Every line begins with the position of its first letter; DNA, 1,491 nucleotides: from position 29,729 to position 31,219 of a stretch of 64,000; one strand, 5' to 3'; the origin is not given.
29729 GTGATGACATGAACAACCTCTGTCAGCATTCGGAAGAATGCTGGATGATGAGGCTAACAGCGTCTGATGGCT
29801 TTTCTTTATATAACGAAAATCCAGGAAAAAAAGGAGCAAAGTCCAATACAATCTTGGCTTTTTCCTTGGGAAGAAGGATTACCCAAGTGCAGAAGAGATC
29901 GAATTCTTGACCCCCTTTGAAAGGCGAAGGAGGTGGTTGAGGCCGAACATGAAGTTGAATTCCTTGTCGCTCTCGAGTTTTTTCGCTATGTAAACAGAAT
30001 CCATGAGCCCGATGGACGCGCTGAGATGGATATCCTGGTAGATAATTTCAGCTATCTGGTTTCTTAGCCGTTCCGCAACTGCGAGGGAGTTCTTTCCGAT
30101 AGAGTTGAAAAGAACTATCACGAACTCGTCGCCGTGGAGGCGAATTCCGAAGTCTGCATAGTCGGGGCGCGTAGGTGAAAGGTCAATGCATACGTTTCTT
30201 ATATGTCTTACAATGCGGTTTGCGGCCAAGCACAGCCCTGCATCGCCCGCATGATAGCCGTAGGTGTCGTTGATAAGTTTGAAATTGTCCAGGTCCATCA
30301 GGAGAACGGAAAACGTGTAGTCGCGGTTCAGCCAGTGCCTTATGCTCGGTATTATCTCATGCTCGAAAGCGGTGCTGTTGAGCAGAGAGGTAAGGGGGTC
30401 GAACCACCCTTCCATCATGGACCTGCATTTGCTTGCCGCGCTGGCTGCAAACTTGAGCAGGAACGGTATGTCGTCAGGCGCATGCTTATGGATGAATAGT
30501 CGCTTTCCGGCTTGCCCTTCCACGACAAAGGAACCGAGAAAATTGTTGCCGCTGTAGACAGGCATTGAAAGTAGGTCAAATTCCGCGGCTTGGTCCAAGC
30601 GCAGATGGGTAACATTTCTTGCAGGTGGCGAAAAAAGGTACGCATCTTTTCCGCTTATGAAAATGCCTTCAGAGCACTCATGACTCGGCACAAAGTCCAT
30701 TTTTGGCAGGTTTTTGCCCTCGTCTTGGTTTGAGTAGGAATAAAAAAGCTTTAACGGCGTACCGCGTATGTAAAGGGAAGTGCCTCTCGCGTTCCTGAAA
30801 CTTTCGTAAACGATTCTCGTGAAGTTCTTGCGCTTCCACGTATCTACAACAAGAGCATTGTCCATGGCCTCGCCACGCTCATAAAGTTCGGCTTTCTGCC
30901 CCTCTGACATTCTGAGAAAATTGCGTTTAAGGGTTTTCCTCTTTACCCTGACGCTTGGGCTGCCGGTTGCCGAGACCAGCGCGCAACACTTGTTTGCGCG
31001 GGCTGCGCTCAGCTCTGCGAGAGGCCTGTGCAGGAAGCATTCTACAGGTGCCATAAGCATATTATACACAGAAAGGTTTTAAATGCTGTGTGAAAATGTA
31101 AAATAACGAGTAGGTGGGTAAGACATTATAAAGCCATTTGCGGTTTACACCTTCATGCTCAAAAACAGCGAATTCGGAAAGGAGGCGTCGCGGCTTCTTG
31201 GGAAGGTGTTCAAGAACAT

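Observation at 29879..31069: GAF-like sensor fused to a GGDEF (diguanylate-cyclase) domain in an archaeon, A-site variant HGDEF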

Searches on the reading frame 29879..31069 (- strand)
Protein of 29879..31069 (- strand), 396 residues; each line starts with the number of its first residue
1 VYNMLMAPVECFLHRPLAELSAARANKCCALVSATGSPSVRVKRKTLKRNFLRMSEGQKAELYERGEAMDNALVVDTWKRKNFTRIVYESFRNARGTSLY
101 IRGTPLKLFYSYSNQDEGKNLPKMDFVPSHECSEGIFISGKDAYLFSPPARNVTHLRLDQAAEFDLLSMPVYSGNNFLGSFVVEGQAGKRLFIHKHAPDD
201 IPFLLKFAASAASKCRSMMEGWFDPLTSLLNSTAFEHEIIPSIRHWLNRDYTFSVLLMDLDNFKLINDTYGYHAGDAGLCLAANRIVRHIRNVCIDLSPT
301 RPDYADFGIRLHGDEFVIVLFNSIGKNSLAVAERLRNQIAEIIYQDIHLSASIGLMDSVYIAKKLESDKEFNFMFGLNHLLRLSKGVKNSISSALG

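Call 3: search_protein_families(library=pfam, proteins=[window:29879-31069:-], max_evalue=0.01)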
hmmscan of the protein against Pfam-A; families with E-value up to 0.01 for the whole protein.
window:29879-31069:- (396 aa): 1 family
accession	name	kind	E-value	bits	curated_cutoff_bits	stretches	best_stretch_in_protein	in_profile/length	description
PF00990.26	GGDEF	-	5.1e-21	75.5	23.8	1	223-354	3-128/161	Diguanylate cyclase, GGDEF domain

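Call 4: search_protein_families(library=ncbifam, proteins=[window:29879-31069:-], max_evalue=0.01)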
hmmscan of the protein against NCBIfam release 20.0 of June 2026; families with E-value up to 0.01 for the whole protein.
window:29879-31069:- (396 aa): 19 families
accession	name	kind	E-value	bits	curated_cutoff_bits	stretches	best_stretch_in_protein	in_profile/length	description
TIGR00254.1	GGDEF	domain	2e-21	76.4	37.4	1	222-356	6-133/168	diguanylate cyclase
NF007423.1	PRK09966.1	equivalog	9.7e-20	70.8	325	1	224-355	242-366/390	diguanylate cyclase DgcN/YfiN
NF007135.0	PRK09581.1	equivalog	6.1e-18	64.9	474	1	223-367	294-426/457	PleD family two-component system response regulator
NF011955.1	PRK15426.1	equivalog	1.4e-16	59.7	408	1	220-355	397-525/564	cellulose biosynthesis regulator diguanylate cyclase DgcQ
NF007380.0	PRK09894.1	equivalog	5.5e-16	58.8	256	1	223-356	131-254/296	diguanylate cyclase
NF038266.1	diguan_SiaD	equivalog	2.1e-15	56.8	290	1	224-359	97-224/252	biofilm regulation diguanylate cyclase SiaD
NF040885.1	diguan_DgcJ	equivalog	3.4e-15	55.8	500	1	224-354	344-461/493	diguanylate cyclase DgcJ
NF051473.1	DigCycDgcsShew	equivalog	1.4e-14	54.2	400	1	212-358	125-260/291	diguanylate cyclase DgcS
NF041606.1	dguan_cyc_DgcA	equivalog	1.4e-14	53.8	370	1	250-362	207-309/340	diguanylate cyclase DgcA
NF047872.1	GGDEF_GdpS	equivalog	1.8e-11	43.8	400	1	220-355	186-314/355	GGDEF domain-containing protein GdpS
NF047654.1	DiguCycDgcRLepto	equivalog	3.5e-11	42.6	500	1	222-345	134-245/295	diguanylate cyclase DgcR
NF007298.0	PRK09776.1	equivalog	8e-11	40.5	1135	1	223-344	686-795/1111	diguanylate cyclase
NF053781.1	cdiGMPphdstlr2612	equivalog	1.3e-10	39.6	1600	1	219-356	838-968/1268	Tlr1612 family c-di-GMP phosphodiesterase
NF045675.1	PhdiestaseDibA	equivalog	4.3e-09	35.3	980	1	222-355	204-329/623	phosphodiesterase DibA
NF007474.0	PRK10060.1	equivalog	8.2e-09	34.2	782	1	223-356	239-350/663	cyclic di-GMP phosphodiesterase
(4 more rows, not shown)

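Call 5: find_homologous_proteins(query=window:29879-31069:-, max_evalue=0.001)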
Query window:29879-31069:- (396 aa): 203 proteins with E <= 0.001 among 4600 candidates; the best 120 are listed.
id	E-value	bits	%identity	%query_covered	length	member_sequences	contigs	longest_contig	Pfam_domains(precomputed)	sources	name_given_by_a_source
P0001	3.8e-263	890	100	99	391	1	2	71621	PF00990.27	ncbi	-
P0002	6.1e-10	57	36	37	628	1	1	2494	PF07696.18,PF07695.18,PF00990.27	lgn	-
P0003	1.3e-9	56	35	37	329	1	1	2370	PF13185.13,PF01590.33,PF00990.27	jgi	-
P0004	1.8e-9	55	38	34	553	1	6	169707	PF13426.14,PF00990.27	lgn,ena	-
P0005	3.6e-9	54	38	35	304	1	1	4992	PF00990.27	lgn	-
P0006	5.2e-9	54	38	37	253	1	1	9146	PF00990.27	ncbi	-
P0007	9.2e-9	53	36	33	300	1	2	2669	PF00990.27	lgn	-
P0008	2.5e-8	52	38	33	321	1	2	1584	PF13426.14,PF08448.17,PF00989.32,PF00990.27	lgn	-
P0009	3.8e-8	51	34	34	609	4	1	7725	PF00563.26,PF00990.27,PF00072.31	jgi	-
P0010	4.4e-8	51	38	35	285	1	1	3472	PF00990.27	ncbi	ncbi:MAG: diguanylate cyclase domain-containing protein, partial [Phycisphaerales bacterium JB041]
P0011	4.7e-8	51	34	34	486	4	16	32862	PF00990.27,PF20975.3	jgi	jgi:diguanylate cyclase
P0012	7.6e-8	50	33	33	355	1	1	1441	PF00990.27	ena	-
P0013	7.6e-8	50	35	33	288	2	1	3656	PF22335.2,PF00990.27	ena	-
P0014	1.1e-7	49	32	37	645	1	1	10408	PF17152.11,PF00563.26,PF00990.27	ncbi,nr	ncbi:MAG TPA: EAL domain-containing protein [Rhodocyclaceae bacterium]|nr:EAL domain-containing prot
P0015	1.2e-7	49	30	48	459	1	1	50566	PF13185.13,PF01590.33,PF13492.13,PF00990.27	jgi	jgi:diguanylate cyclase (GGDEF)-like protein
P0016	1.4e-7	49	38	33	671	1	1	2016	PF13185.13,PF01590.33,PF08448.17,PF00563.26,PF00990.27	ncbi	ncbi:MAG: diguanylate cyclase, partial [Mesorhizobium sp.]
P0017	1.9e-7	49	35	34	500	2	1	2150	PF08668.19,PF00990.27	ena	-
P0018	2.0e-7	49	38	35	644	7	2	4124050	PF00563.26,PF00990.27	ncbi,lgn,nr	ncbi:MAG: EAL domain-containing protein [Planctomycetota bacterium]|nr:MAG: EAL domain-containing pr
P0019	2.0e-7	49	34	39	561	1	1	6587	PF00990.27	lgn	-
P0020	2.2e-7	48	29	39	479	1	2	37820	PF00990.27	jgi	jgi:diguanylate cyclase (GGDEF)-like protein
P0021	2.5e-7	48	41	30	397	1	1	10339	PF00990.27,PF17853.7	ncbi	-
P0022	3.2e-7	48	34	44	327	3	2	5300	PF00990.27,PF00072.31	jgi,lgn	-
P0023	3.7e-7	48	33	44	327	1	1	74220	PF00990.27,PF00072.31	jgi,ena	-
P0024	4.3e-7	47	40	28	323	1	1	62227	PF13426.14,PF08448.17,PF00989.32,PF00990.27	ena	-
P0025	4.5e-7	47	32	40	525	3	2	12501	PF16927.12,PF00990.27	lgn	-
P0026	4.6e-7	47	35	33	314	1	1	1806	PF13185.13,PF01590.33,PF00990.27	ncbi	-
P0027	6.2e-7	47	33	33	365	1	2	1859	PF05230.17,PF00990.27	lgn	-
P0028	6.3e-7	47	31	44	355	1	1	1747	PF00990.27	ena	-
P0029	6.3e-7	47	37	34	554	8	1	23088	PF13426.14,PF00989.32,PF00990.27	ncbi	ncbi:MAG: diguanylate cyclase [Alphaproteobacteria bacterium]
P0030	7.0e-7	47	33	44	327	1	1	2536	PF00990.27,PF00072.31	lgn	-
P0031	7.1e-7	47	39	37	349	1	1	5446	PF00990.27,PF11563.15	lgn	-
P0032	7.8e-7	47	38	34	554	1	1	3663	PF13426.14,PF00989.32,PF00990.27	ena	-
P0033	8.1e-7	47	33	34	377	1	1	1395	PF16927.12,PF00990.27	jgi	jgi:diguanylate cyclase (GGDEF)-like protein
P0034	8.6e-7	46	34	44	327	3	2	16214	PF00990.27,PF00072.31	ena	-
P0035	8.7e-7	46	36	34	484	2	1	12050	PF00990.27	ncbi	ncbi:diguanylate cyclase [Azospirillum sp. sgz302134]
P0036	9.1e-7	46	34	35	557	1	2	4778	PF00990.27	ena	-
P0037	9.8e-7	46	38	30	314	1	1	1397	PF23198.2,PF00990.27,PF00072.31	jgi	jgi:diguanylate cyclase (GGDEF)-like protein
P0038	1.1e-6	46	37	33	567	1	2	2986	PF00990.27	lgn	-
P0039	1.1e-6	46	38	33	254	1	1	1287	PF00990.27,PF00072.31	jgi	jgi:two-component system cell cycle response regulator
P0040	1.3e-6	46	36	33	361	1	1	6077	PF00990.27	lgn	-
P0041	1.4e-6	46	35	33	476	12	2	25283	PF13185.13,PF01590.33,PF00990.27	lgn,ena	-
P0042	2.1e-6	45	35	33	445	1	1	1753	PF13424.13,PF00990.27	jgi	jgi:diguanylate cyclase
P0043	2.3e-6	45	35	30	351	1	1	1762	PF13426.14,PF08448.17,PF00989.32,PF00990.27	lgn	-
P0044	2.4e-6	45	34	34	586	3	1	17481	PF13596.13,PF08447.19,PF13426.14,PF13188.14,PF08448.17,PF00989.32,PF00990.27,PF00571.34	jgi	jgi:diguanylate cyclase (GGDEF)-like protein/PAS domain S-box-containing protein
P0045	2.5e-6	45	38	30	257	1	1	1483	PF00990.27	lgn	-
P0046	3.6e-6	44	32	46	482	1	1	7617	PF00990.27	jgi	jgi:diguanylate cyclase (GGDEF)-like protein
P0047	3.9e-6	44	32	37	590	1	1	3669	PF00563.26,PF00990.27,PF00072.31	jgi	-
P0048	4.0e-6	44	32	46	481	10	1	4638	PF00990.27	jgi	-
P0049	4.2e-6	44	37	30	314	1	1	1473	PF23198.2,PF00990.27,PF00072.31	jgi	jgi:diguanylate cyclase (GGDEF)-like protein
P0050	4.6e-6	44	28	48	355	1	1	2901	PF13185.13,PF01590.33,PF00990.27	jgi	jgi:diguanylate cyclase (GGDEF)-like protein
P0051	4.7e-6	44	32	41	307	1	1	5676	PF24898.3,PF00990.27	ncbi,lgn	-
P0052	4.9e-6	44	39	30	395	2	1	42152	PF22335.2,PF00990.27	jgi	jgi:diguanylate cyclase (GGDEF)-like protein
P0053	5.6e-6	44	34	36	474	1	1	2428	PF00990.27,PF00072.31,PF21695.4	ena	-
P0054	6.0e-6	44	35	30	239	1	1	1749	PF00990.27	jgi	jgi:diguanylate cyclase (GGDEF)-like protein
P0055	6.2e-6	44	36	34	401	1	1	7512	PF00990.27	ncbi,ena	-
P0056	6.3e-6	44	37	29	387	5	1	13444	PF00990.27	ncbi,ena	-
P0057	6.4e-6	44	35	34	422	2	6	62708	PF00990.27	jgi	jgi:diguanylate cyclase (GGDEF)-like protein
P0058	6.7e-6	44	33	34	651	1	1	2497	PF13426.14,PF02743.25,PF08448.17,PF00989.32,PF00990.27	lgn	-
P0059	7.4e-6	43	39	33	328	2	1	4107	PF13426.14,PF13188.14,PF08448.17,PF00990.27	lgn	-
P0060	7.6e-6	43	33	32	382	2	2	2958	PF00990.27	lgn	-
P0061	7.6e-6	43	33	34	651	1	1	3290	PF13426.14,PF02743.25,PF08448.17,PF00989.32,PF00990.27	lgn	-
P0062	8.3e-6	43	38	26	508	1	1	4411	PF00990.27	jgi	-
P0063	8.4e-6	43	38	35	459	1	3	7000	PF00990.27,PF00072.31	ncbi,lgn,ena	-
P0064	8.4e-6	43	34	39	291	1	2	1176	PF00990.27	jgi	jgi:diguanylate cyclase (GGDEF)-like protein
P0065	8.8e-6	43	31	37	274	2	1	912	PF00990.27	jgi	jgi:diguanylate cyclase (GGDEF)-like protein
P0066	9.1e-6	43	37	31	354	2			PF07694.18,PF00990.27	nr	nr:diguanylate cyclase [Flavimaribacter sediminis]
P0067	9.8e-6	43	38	38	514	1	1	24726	PF08447.19,PF13426.14,PF08448.17,PF00989.32,PF00990.27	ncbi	-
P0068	1.0e-5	43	34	29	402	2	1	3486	PF00990.27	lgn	-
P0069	1.2e-5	43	31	41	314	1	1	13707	PF00990.27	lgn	-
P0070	1.2e-5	43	33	33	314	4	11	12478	PF00498.32,PF16697.11,PF00990.27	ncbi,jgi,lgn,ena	jgi:diguanylate cyclase (GGDEF)-like protein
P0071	1.3e-5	43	37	36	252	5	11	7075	PF00990.27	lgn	-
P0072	1.3e-5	43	28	51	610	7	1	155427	PF01590.33,PF00990.27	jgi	jgi:diguanylate cyclase (GGDEF)-like protein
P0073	1.3e-5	43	36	33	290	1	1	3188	PF00990.27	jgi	jgi:diguanylate cyclase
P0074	1.4e-5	43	36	34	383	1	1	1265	PF00990.27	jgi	jgi:diguanylate cyclase (GGDEF)-like protein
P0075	1.4e-5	43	30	36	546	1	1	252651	PF08447.19,PF13426.14,PF13188.14,PF08670.18,PF08448.17,PF00989.32,PF00990.27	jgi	jgi:diguanylate cyclase (GGDEF)-like protein/PAS domain S-box-containing protein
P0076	1.4e-5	43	34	30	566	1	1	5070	PF01590.33,PF00990.27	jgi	jgi:diguanylate cyclase (GGDEF)-like protein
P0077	1.4e-5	43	44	22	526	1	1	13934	PF13426.14,PF16927.12,PF00990.27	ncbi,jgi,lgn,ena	-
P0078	1.5e-5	42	37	36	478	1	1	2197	PF00563.26,PF00990.27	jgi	jgi:diguanylate cyclase (GGDEF)-like protein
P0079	1.5e-5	42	31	49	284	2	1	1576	PF00990.27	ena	-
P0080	1.5e-5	42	35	26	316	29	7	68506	PF00990.27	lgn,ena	-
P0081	1.5e-5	42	34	30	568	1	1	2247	PF13426.14,PF08448.17,PF00989.32,PF00990.27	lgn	-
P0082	1.7e-5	42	34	31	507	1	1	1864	PF08668.19,PF00990.27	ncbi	-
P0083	1.8e-5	42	36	34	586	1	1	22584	PF00563.26,PF00990.27,PF00571.34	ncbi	-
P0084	1.8e-5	42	34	39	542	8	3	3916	PF09084.17,PF00990.27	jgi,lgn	jgi:diguanylate cyclase (GGDEF)-like protein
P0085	1.8e-5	42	35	34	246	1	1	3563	PF00990.27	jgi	jgi:diguanylate cyclase (GGDEF)-like protein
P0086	1.9e-5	42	33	30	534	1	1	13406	PF02743.25,PF00990.27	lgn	-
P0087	1.9e-5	42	29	37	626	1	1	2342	PF00563.26,PF00990.27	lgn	-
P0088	1.9e-5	42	35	37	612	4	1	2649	PF07238.20,PF13185.13,PF00990.27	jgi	-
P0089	1.9e-5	42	29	37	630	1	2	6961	PF00563.26,PF00990.27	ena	-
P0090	1.9e-5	42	35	33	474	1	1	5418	PF02743.25,PF22588.2,PF00990.27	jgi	jgi:diguanylate cyclase (GGDEF)-like protein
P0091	2.0e-5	42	34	35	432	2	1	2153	PF23198.2,PF00990.27,PF00072.31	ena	-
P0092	2.0e-5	42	35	35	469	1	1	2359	PF00990.27,PF00072.31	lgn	-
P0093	2.0e-5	42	34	29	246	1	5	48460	PF00990.27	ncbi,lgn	-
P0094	2.2e-5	42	34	31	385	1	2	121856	PF00990.27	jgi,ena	-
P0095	2.3e-5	42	36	30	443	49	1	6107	PF08447.19,PF13426.14,PF08448.17,PF00989.32,PF00990.27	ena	-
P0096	2.3e-5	42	36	30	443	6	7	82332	PF08447.19,PF13426.14,PF13188.14,PF08448.17,PF00989.32,PF00990.27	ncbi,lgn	-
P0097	2.6e-5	42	37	34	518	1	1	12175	PF00990.27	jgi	-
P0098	2.9e-5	41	32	31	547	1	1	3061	PF01590.33,PF13492.13,PF00990.27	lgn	-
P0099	3.0e-5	41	30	46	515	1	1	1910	PF13185.13,PF01590.33,PF13492.13,PF00990.27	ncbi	-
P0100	3.1e-5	41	31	37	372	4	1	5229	PF05230.17,PF00990.27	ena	-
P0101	3.1e-5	41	39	26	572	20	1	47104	PF08447.19,PF13426.14,PF13188.14,PF08448.17,PF00563.26,PF00989.32,PF00990.27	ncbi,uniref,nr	ncbi:sensor domain-containing protein [Methylophaga sp. UBA3613]|uniref:sensor domain-containing pro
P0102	3.3e-5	41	30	43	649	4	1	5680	PF13426.14,PF02743.25,PF08448.17,PF00989.32,PF00990.27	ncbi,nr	ncbi:MAG TPA: diguanylate cyclase [Burkholderiaceae bacterium]|nr:diguanylate cyclase [Burkholderiac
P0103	3.8e-5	41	29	43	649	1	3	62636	PF13426.14,PF02743.25,PF08448.17,PF00989.32,PF00990.27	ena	-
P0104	3.8e-5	41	32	42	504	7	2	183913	PF08668.19,PF00990.27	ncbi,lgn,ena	-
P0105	3.9e-5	41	36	29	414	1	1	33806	PF00990.27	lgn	-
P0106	3.9e-5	41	29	61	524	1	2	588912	PF00990.27,PF07796.17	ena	-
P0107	3.9e-5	41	35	26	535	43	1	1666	PF02743.25,PF00990.27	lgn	-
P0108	4.0e-5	41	34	35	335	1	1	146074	PF00990.27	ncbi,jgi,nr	ncbi:MAG: hypothetical protein C6I00_06695 [Nitratiruptor sp.]|nr:hypothetical protein [Nitratirupto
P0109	4.1e-5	41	30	34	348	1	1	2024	PF20966.3,PF00990.27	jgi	jgi:diguanylate cyclase (GGDEF)-like protein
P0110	4.1e-5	41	35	33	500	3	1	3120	PF00563.26,PF00990.27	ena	-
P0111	4.6e-5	41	34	36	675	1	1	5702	PF08447.19,PF13426.14,PF13185.13,PF01590.33,PF08448.17,PF00989.32,PF00990.27,PF00072.31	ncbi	-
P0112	4.9e-5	41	37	36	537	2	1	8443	PF00990.27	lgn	-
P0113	5.0e-5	41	34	33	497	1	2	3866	PF08668.19,PF00990.27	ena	-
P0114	5.4e-5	41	29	29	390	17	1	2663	PF00990.27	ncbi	-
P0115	5.7e-5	41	36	33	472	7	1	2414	PF17159.11,PF00990.27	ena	-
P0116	5.9e-5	40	31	37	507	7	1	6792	PF08668.19,PF00990.27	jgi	-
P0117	5.9e-5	40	29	58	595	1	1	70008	PF00990.27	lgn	-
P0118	6.8e-5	40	35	33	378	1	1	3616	PF22335.2,PF00990.27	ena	-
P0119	7.2e-5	40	35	33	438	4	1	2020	PF13426.14,PF13188.14,PF08448.17,PF00989.32,PF00990.27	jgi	jgi:diguanylate cyclase (GGDEF)-like protein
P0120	7.3e-5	40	34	35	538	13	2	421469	PF00990.27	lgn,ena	-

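Call 8: find_encoding_contigs(protein=P0001, flank=10000, max_places=6)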
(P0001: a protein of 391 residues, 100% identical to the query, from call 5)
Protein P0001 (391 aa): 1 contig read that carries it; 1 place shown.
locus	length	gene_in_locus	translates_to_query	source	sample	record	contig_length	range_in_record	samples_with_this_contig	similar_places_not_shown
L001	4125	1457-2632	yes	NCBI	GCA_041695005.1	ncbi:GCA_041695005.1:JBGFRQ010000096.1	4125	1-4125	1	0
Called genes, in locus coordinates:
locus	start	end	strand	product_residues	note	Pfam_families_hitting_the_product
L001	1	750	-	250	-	?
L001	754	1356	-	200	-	PF01066:CDP-OH_P_transf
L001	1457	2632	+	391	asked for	PF00990:GGDEF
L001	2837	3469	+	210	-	PF12802:MarR_2 (weak), PF01982:CTP-dep_RFKase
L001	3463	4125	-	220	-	?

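Call 10: list_cluster_members(proteins=[P0001])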
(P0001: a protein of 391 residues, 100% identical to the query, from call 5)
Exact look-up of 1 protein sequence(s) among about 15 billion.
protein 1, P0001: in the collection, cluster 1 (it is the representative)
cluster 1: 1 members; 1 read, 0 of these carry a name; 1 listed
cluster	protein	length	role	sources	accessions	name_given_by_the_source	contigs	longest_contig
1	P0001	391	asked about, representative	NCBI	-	-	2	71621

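Call 12: find_related_loci(query=window:29879-31069:-, collection=genome_contigs, flank=10000)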
Query window:29879-31069:- (396 aa) in genome_contigs; peptide patterns used: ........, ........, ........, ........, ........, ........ (x = any residue, [..] = any of these).
87 stretches matched a pattern; 14 encode a relative of the query (tblastn E <= 1e-3); 14 distinct loci.
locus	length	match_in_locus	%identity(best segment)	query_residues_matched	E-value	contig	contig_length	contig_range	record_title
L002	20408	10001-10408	35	211-356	9e-17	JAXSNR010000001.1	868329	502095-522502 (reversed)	MAG: Aquificaceae bacterium isolate QQ_201709_bins_137 QQ_201709_bins_137_scaffold_1, whole genome shotgun sequence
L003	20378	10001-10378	36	223-356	7e-16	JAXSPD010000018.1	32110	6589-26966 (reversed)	MAG: Candidatus Pampinifervens yunnanense isolate DRTY-6_201601_bin_61 DRTY-6_201601_bins_61_scaffold_18, whole genome s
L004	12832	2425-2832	34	211-356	1e-15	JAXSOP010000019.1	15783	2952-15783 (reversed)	MAG: Aquificaceae bacterium isolate JZ-3_201705_bins_120 JZ-3_201705_bins_120_scaffold_19, whole genome shotgun sequence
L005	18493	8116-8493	35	223-356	2e-15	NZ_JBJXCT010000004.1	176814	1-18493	Hydrogenobacter sp. Uz 6-8 NODE_4_length_176814_cov_684.074348, whole genome shotgun sequence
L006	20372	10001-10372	33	223-355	3e-12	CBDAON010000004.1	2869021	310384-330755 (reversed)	MAG: Longimicrobiales bacterium isolate 002ba4a6-6c9c-45bd-88c6-5472c614270b genome assembly, contig: contig_4, whole ge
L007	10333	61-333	36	255-355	4e-11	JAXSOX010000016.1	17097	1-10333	MAG: Aquificaceae bacterium isolate SRBZ_201705_bins_161 SRBZ_201705_bins_161_scaffold_16, whole genome shotgun sequence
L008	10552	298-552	39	223-319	2e-10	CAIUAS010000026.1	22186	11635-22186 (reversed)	MAG: uncultured Gammaproteobacteria bacterium isolate Ki2-D3_bin-1368 genome assembly, contig: bin-1368:026/376, whole g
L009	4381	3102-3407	30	222-338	4e-8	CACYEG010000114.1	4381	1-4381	MAG: uncultured Erysipelotrichaceae bacterium isolate RUG11867 genome assembly, contig: RUG11867_asm_114, whole genome s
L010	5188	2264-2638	29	223-355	1e-7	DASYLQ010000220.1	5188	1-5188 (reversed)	MAG TPA_asm: Janthinobacterium sp. isolate SMAG_U4352 k141_2449287, whole genome shotgun sequence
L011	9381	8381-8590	30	255-337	1e-6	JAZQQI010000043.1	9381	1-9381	MAG: Lachnospiraceae bacterium isolate T1900045236_TH20190006.MAGScoT_cleanbin_000032 SGB_5475_k141_1220331, whole genom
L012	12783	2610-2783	33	222-279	3e-5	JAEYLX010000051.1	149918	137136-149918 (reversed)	MAG: Bacillota bacterium isolate OH_HFB_53 k127_1818826, whole genome shotgun sequence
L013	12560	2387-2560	33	222-279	3e-5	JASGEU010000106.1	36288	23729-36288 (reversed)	MAG: Mobilitalea sp. isolate 7M009 JMF-2106-05-0007A.bin.9_105, whole genome shotgun sequence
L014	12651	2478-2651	33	222-279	3e-5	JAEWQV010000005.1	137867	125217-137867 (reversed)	MAG: Bacillota bacterium isolate OH_SBrB_32 k127_742200, whole genome shotgun sequence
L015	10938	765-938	33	222-279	4e-5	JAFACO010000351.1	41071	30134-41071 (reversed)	MAG: Bacillota bacterium isolate OH_SBB_49 k127_393367, whole genome shotgun sequence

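Call 17: search_protein_representatives(protein=window:29879-31069:-)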
Query: 396 residues. Proteins with E-value up to 0.001 (for the whole library): 76632; up to 1e-10: 314; up to 1e-30: 8. The best 150 are listed.
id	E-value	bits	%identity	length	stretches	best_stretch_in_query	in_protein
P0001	1.2e-263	890.2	100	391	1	6-396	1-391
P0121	7.7e-43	163.5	42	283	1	158-393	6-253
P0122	1.0e-40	156.5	35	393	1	48-393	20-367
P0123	1.3e-40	156.1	36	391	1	43-392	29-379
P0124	2.2e-38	148.8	35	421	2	202-392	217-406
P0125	1.4e-37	146.1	35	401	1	121-361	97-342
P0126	4.9e-33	131.2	40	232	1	204-392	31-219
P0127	9.8e-33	130.2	34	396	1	40-389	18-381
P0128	1.2e-29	120.1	31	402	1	37-368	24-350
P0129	1.9e-24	103.0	30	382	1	96-385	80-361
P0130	4.1e-24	101.8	32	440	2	252-386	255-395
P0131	1.2e-23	100.3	41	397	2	222-357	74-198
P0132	3.0e-23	99.0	31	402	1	79-369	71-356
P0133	9.3e-23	97.4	27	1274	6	225-361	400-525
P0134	5.1e-22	94.9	29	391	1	91-389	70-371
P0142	3.4e-17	79.1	33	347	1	120-371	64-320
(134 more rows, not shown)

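Call 20: find_encoding_contigs(protein=P0122, flank=10000, max_places=4)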
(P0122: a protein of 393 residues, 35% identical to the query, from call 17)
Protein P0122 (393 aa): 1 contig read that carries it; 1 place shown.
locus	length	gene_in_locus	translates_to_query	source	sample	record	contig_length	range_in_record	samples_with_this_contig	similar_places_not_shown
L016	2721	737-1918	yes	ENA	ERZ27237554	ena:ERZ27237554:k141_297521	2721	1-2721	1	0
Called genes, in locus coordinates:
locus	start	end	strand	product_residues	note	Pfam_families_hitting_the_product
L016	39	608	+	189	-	PF01694:Rhomboid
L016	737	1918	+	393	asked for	PF00990:GGDEF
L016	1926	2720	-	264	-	?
